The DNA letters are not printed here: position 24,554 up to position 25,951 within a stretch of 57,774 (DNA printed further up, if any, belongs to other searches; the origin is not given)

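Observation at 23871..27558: HDOD protein and a full-length PilT-family ATPase sit at the head of the flbD-motA-motB flagellar motor unit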

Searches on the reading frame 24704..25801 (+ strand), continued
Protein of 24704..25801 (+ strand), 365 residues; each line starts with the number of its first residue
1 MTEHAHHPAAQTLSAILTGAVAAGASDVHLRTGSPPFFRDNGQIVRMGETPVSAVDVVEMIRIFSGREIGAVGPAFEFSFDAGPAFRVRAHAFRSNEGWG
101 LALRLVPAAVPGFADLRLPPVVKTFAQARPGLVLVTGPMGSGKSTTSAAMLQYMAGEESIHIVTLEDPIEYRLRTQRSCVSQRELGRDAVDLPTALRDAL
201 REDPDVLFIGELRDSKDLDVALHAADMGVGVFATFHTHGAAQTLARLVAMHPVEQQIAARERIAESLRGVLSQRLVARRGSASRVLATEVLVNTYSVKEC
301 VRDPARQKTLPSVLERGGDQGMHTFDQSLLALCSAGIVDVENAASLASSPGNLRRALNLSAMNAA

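Call 17: find_encoding_contigs(protein=P0022, flank=10000, max_places=2)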
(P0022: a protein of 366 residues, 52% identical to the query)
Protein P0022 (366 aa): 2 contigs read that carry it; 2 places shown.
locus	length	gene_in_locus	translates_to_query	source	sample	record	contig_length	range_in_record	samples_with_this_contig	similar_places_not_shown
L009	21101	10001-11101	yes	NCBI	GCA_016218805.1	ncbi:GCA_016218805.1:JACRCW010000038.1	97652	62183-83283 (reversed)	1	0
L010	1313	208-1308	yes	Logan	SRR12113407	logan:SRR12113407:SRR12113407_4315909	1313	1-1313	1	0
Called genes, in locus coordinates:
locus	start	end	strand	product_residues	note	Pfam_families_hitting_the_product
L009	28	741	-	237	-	PF04542:Sigma70_r2 (weak), PF04539:Sigma70_r3 (faint), PF08281:Sigma70_r4_2, PF04545:Sigma70_r4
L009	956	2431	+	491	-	PF00072:Response_reg, PF00158:Sigma54_activat, PF14532:Sigma54_activ_2, PF07724:AAA_2 (weak), PF00004:AAA (weak), PF07728:AAA_5 (weak), PF25601:AAA_lid_14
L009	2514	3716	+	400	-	PF00072:Response_reg, PF00563:EAL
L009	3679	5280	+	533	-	PF01590:GAF, PF13185:GAF_2, PF13492:GAF_3 (weak), PF02518:HATPase_c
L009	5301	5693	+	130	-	PF07238:PilZ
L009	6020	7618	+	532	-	PF00989:PAS, PF08448:PAS_4, PF13426:PAS_9, PF08447:PAS_3, PF00989:PAS, PF08448:PAS_4, PF13426:PAS_9, PF02518:HATPase_c, +3 more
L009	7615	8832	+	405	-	PF00072:Response_reg, PF08668:HDOD, PF01966:HD (weak)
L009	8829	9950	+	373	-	PF00072:Response_reg, PF13487:HD_5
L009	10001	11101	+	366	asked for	PF00437:T2SSE, PF13191:AAA_16 (weak), PF25199:nSTAND_NTPase5 (faint)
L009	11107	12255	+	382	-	PF00158:Sigma54_activat, PF14532:Sigma54_activ_2, PF07728:AAA_5, PF25601:AAA_lid_14, PF02954:HTH_8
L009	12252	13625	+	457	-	-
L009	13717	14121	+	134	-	PF00460:Flg_bb_rod (weak)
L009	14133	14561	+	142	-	PF00460:Flg_bb_rod (weak), PF06429:Flg_bbr_C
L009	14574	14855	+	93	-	PF02049:FliE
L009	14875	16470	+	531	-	PF01514:YscJ_FliF, PF08345:YscJ_FliF_C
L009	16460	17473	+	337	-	PF03448:MgtE_N (faint), PF14842:FliG_N, PF14841:FliG_M, PF14842:FliG_N (weak), PF01706:FliG_C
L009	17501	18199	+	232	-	PF02108:FliH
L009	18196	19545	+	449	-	PF02874:ATP-synt_ab_N (weak), PF00006:ATP-synt_ab, PF18269:T3SS_ATPase_C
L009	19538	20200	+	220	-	-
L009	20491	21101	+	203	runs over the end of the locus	-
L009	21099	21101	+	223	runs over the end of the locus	PF03963:FlgD, PF13861:FLgD_tudor, PF13860:FlgD_ig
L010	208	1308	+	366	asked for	PF00437:T2SSE, PF13191:AAA_16 (weak), PF25199:nSTAND_NTPase5 (faint)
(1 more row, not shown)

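Call 18: find_encoding_contigs(protein=P0026, flank=10000, max_places=1)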
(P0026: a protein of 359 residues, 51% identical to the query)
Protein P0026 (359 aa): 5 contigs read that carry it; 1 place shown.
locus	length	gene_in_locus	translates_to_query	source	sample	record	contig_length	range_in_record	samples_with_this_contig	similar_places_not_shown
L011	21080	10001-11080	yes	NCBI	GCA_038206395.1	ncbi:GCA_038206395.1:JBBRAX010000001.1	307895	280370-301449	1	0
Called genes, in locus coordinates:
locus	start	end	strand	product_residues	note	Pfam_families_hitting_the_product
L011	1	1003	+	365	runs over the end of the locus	PF02119:FlgI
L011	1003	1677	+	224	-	PF01551:Peptidase_M23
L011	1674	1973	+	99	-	PF04316:FlgM (weak)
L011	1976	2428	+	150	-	PF05130:FlgN (weak)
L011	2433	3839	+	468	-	PF22638:FlgK_D1, PF06429:Flg_bbr_C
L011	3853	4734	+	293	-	PF00669:Flagellin_N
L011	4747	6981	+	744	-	-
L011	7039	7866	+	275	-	PF00669:Flagellin_N, PF00700:Flagellin_C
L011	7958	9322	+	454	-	PF02465:FliD_N, PF07196:Flagellin_IN (weak), PF07195:FliD_C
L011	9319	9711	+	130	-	PF02561:FliS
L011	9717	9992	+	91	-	-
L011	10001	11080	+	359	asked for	PF00437:T2SSE, PF13191:AAA_16 (weak), PF00004:AAA (weak)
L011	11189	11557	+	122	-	PF00072:Response_reg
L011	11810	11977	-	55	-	-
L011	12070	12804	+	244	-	-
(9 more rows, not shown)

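Call 19: find_encoding_contigs(protein=P0045, flank=10000, max_places=1)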
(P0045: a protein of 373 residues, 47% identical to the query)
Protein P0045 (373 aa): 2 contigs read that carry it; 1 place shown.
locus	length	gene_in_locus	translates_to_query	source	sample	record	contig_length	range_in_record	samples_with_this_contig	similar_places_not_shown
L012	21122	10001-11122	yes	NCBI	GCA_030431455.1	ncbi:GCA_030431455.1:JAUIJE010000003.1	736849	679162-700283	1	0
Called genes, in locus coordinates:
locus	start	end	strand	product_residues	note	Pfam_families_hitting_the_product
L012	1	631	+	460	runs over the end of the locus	PF02154:FliM, PF01052:FliMN_C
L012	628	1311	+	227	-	PF04347:FliO (faint)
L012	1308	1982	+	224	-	PF00813:FliP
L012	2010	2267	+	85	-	PF01313:Bac_export_3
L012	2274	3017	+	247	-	PF01311:Bac_export_1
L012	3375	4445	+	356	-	PF01312:Bac_export_2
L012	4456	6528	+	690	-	PF00771:FHIPEP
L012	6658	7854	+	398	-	PF00448:SRP54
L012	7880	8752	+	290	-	PF00142:Fer4_NifH, PF01656:CbiA, PF02374:ArsA_ATPase (weak), PF06564:CBP_BcsQ (faint), PF10609:ParA, PF13614:AAA_31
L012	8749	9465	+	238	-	PF04542:Sigma70_r2, PF04539:Sigma70_r3, PF08281:Sigma70_r4_2, PF04545:Sigma70_r4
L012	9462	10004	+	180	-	-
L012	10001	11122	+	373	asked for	PF00437:T2SSE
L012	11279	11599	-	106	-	-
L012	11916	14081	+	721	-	PF00072:Response_reg, PF00990:GGDEF, PF00563:EAL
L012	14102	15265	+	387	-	PF07396:Porin_O_P (weak)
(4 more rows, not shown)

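Call 20: find_encoding_contigs(protein=P0050, flank=10000, max_places=1)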
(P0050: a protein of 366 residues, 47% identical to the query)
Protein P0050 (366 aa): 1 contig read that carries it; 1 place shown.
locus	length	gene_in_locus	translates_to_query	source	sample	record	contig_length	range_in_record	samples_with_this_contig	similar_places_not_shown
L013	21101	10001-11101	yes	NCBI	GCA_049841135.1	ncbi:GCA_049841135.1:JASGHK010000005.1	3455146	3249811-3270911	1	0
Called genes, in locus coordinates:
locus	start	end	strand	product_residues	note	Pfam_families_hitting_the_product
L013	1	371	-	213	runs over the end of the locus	PF00072:Response_reg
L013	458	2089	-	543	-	PF00512:HisKA (weak), PF02518:HATPase_c, PF00072:Response_reg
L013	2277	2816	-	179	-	PF13302:Acetyltransf_3, PF13420:Acetyltransf_4, PF00583:Acetyltransf_1, PF13673:Acetyltransf_10 (weak), PF13508:Acetyltransf_7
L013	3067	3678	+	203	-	-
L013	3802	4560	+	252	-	PF00413:Peptidase_M10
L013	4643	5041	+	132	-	PF00072:Response_reg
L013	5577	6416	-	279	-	PF02518:HATPase_c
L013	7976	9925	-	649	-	PF00512:HisKA (faint), PF01590:GAF (weak), PF13185:GAF_2 (weak), PF00989:PAS (weak), PF13426:PAS_9 (weak), PF02518:HATPase_c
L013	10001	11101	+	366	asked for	PF00437:T2SSE, PF13191:AAA_16 (weak), PF13476:AAA_23 (faint)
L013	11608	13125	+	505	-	PF00158:Sigma54_activat, PF14532:Sigma54_activ_2, PF07728:AAA_5, PF25601:AAA_lid_14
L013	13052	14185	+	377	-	PF13432:TPR_16 (weak)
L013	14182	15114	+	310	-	PF00158:Sigma54_activat, PF13191:AAA_16 (weak), PF14532:Sigma54_activ_2, PF07728:AAA_5 (faint), PF25601:AAA_lid_14, PF02954:HTH_8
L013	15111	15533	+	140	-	-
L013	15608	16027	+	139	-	PF06429:Flg_bbr_C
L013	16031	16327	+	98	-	PF02049:FliE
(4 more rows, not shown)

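Call 21: find_encoding_contigs(protein=P0051, flank=10000, max_places=1)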
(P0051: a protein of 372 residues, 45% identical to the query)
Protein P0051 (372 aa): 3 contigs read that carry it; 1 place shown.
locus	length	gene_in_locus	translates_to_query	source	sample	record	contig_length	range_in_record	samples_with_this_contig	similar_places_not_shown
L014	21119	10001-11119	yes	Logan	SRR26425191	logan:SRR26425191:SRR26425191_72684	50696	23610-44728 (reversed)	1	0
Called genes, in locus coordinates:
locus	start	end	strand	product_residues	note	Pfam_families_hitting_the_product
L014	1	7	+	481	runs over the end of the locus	PF02154:FliM, PF01052:FliMN_C, PF28396:SepQ_C (weak), PF01052:FliMN_C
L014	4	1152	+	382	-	PF04347:FliO (faint)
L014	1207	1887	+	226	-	PF00813:FliP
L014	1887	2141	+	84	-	PF01313:Bac_export_3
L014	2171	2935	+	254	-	PF01311:Bac_export_1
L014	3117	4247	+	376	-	PF01312:Bac_export_2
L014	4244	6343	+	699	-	PF00771:FHIPEP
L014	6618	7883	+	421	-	PF25199:nSTAND_NTPase5 (faint), PF00448:SRP54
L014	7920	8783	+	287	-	PF00142:Fer4_NifH (faint), PF01656:CbiA, PF02374:ArsA_ATPase (weak), PF06564:CBP_BcsQ (faint), PF10609:ParA, PF13614:AAA_31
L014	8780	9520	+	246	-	PF04542:Sigma70_r2, PF04539:Sigma70_r3, PF08281:Sigma70_r4_2 (weak), PF04545:Sigma70_r4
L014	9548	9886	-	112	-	-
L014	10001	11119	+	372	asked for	PF00437:T2SSE, PF07728:AAA_5 (faint)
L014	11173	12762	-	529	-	PF00072:Response_reg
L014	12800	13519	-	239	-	PF13677:MotB_plug, PF00691:OmpA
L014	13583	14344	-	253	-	PF20560:MotA_N (weak), PF01618:MotA_ExbB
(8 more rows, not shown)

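Call 31: search_solved_structures(query=window:24704-25801:+, max_evalue=1e-10, show_alignments=2)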
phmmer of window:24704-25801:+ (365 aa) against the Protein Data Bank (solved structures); distinct sequences matched with E-value up to 1e-10: 24.
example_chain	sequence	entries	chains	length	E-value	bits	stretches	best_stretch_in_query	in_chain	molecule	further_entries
3jvu_A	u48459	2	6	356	2.1e-67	230.9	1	15-355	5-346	Twitching mobility protein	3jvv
2ewv_A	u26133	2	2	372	2.7e-67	230.6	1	15-357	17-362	twitching motility protein PilT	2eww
2gsz_A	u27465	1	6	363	2.9e-67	230.5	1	16-357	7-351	twitching motility protein PilT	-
5fl3_A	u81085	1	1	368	3.2e-67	230.3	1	8-357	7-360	PILI RETRACTION PROTEIN PILT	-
5zfq_A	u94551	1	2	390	3.9e-60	207.1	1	12-357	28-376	Twitching motility pilus retraction protein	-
6ojx_A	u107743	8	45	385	3.6e-59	203.9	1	13-357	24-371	Twitching motility pilus retraction ATPase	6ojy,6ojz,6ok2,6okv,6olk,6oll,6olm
2eyu_A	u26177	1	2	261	1.4e-55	192.1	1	106-357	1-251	twitching motility protein PilT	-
9n32_A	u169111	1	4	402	1.6e-51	178.7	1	16-361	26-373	PilU protein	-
10my_A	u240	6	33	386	5.9e-51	176.9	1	4-357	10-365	PilT/PilU family type 4a pilus ATPase | Twitching motility protein PilT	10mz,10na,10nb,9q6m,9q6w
6geb_A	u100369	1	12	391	5.6e-30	107.9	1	16-301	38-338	DotB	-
6gef_A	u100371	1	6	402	8.2e-25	90.9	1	101-344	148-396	Type IV secretion system protein DotB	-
5oiu_A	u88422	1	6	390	8.1e-23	84.4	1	38-278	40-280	Type IV pilus assembly protein PilF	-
5it5_F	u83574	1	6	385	9.7e-23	84.1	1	88-278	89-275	ATP binding motif-containing protein PilF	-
6ejf_A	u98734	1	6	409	1.1e-22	84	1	88-278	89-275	Type IV pilus assembly protein PilF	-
6f8l_G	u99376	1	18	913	4.7e-22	81.9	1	88-278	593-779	Type IV pilus assembly protein PilF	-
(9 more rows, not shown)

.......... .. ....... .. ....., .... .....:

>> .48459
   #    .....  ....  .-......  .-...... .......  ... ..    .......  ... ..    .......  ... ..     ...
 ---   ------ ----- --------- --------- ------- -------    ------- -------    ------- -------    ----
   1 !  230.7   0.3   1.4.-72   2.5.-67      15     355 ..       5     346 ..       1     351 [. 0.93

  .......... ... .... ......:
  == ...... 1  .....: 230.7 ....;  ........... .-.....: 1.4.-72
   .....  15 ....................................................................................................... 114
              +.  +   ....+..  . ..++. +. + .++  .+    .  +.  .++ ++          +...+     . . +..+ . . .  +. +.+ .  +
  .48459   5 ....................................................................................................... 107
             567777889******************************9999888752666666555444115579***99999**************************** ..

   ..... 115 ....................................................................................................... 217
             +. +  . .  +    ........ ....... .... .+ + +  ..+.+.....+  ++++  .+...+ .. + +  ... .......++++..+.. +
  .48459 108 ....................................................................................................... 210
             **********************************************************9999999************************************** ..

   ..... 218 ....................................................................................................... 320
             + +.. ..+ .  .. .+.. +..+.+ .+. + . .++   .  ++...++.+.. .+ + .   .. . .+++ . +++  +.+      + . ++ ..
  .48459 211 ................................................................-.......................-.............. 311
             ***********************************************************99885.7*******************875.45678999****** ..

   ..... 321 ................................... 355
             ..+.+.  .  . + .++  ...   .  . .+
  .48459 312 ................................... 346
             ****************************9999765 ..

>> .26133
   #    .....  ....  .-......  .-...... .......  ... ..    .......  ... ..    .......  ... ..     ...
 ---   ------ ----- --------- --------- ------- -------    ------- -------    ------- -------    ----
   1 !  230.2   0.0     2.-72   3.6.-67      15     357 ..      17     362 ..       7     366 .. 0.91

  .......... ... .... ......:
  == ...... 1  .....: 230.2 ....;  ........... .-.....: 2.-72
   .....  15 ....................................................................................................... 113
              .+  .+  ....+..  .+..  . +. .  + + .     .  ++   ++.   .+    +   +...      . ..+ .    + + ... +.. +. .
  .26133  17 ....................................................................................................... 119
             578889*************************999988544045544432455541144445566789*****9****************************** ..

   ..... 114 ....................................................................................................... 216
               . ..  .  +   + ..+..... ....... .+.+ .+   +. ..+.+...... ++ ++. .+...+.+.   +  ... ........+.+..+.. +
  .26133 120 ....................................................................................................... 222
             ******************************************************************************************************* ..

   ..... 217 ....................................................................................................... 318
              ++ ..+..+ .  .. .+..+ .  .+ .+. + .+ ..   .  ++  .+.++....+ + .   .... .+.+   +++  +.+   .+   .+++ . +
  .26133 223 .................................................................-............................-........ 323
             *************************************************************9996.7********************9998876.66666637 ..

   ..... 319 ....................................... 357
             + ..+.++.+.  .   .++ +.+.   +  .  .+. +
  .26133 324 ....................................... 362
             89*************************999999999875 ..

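Call 35: find_encoding_contigs(protein=P0056, flank=10000, max_places=1)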
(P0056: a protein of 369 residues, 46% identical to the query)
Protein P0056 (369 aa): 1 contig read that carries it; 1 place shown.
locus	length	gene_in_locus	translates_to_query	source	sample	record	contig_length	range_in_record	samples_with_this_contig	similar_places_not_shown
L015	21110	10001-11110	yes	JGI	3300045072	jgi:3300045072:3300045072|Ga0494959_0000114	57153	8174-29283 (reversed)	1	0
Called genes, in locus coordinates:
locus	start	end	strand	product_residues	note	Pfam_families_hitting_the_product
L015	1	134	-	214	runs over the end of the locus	PF00990:GGDEF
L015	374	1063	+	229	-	PF13144:ChapFlgA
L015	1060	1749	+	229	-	PF02107:FlgH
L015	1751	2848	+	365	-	PF02119:FlgI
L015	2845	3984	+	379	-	PF10135:Rod-binding (weak)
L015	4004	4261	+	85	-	PF04316:FlgM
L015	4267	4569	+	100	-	-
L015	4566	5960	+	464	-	PF22638:FlgK_D1, PF06429:Flg_bbr_C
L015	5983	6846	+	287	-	PF00669:Flagellin_N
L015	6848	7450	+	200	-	PF02599:CsrA, PF02623:FliW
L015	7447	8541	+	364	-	PF01209:Ubie_methyltran, PF13489:Methyltransf_23, PF03141:Methyltransf_29 (weak), PF08241:Methyltransf_11, PF08242:Methyltransf_12, PF13649:Methyltransf_25, PF13847:Methyltransf_31, PF14559:TPR_19 (weak), +4 more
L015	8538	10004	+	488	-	PF08668:HDOD, PF00990:GGDEF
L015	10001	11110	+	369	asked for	PF00437:T2SSE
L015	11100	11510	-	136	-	PF00072:Response_reg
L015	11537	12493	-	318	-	PF08668:HDOD, PF01966:HD (weak)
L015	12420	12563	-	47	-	-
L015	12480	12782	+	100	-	-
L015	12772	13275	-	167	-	-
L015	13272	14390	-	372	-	PF01656:CbiA, PF10609:ParA, PF13614:AAA_31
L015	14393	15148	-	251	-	PF02518:HATPase_c, PF14501:HATPase_c_5 (weak)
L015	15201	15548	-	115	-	-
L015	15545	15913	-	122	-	PF02561:FliS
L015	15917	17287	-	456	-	PF02465:FliD_N, PF07196:Flagellin_IN (weak), PF07195:FliD_C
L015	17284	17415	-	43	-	-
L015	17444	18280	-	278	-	PF00669:Flagellin_N, PF00700:Flagellin_C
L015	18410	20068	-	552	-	PF01973:MptE-like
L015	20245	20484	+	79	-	PF06289:FlbD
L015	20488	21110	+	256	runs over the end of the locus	PF20560:MotA_N, PF01618:MotA_ExbB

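Call 36: find_encoding_contigs(protein=P0064, flank=10000, max_places=1)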
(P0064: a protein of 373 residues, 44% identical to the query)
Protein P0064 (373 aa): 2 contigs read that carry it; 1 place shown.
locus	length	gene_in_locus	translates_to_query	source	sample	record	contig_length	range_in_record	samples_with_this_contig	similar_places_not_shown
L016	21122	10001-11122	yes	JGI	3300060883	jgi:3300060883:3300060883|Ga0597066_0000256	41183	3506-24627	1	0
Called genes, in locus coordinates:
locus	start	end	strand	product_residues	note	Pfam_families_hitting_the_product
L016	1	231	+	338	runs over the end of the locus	PF00448:SRP54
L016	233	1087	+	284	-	PF00142:Fer4_NifH, PF01656:CbiA, PF02374:ArsA_ATPase (weak), PF06564:CBP_BcsQ, PF10609:ParA, PF13614:AAA_31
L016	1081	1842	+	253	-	PF04542:Sigma70_r2, PF04539:Sigma70_r3, PF08281:Sigma70_r4_2, PF04545:Sigma70_r4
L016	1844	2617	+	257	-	PF00460:Flg_bb_rod, PF22692:LlgE_F_G_D1, PF06429:Flg_bbr_C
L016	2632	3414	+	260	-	PF00460:Flg_bb_rod, PF22692:LlgE_F_G_D1, PF06429:Flg_bbr_C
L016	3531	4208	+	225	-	PF13144:ChapFlgA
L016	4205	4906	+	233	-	PF02107:FlgH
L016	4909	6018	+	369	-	PF02119:FlgI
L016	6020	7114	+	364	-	PF10135:Rod-binding (weak)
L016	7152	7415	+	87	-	PF04316:FlgM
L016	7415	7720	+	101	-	-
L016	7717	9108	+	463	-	PF22638:FlgK_D1, PF06429:Flg_bbr_C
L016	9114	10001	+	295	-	PF00669:Flagellin_N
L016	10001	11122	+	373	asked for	PF00437:T2SSE, PF13191:AAA_16 (faint)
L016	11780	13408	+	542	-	PF00989:PAS, PF08448:PAS_4 (weak), PF08447:PAS_3, PF00989:PAS, PF08448:PAS_4, PF08447:PAS_3, PF00512:HisKA, PF02518:HATPase_c, +1 more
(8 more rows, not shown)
